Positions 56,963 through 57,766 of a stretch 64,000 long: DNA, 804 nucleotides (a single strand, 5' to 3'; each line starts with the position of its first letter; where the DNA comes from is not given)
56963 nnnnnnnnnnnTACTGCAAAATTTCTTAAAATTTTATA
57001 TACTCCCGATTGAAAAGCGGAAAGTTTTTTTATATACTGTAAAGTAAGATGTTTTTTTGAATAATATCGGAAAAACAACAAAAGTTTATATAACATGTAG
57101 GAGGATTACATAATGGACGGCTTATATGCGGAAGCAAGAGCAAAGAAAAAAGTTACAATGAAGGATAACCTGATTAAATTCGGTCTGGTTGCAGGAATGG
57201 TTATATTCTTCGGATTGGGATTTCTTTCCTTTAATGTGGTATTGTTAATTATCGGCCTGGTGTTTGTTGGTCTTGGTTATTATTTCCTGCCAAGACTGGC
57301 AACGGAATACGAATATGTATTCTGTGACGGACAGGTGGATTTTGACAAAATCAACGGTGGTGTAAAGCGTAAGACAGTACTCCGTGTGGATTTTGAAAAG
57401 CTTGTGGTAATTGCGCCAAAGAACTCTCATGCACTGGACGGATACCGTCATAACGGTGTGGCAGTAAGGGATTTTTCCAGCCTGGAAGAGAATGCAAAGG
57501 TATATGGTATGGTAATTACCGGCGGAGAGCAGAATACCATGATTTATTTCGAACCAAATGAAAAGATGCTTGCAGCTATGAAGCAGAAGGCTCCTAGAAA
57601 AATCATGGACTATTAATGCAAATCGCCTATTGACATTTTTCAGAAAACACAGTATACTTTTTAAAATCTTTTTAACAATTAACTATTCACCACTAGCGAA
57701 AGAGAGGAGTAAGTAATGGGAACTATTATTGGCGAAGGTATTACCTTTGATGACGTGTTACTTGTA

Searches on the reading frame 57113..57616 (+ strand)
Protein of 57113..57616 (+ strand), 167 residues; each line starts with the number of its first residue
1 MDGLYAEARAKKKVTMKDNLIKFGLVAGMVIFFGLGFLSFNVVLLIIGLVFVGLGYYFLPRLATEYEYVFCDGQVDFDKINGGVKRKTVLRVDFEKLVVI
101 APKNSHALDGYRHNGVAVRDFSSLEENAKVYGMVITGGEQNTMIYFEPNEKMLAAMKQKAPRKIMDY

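Call 90: search_protein_families(library=pfam, proteins=[window:57113-57616:+], max_evalue=0.01)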
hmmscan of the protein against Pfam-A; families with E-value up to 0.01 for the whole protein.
window:57113-57616:+ (167 aa): 1 family
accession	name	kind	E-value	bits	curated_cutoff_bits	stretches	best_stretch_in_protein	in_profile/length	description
PF19601.4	DUF6106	-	4e-08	33.8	25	1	5-156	8-163/173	Family of unknown function (DUF6106)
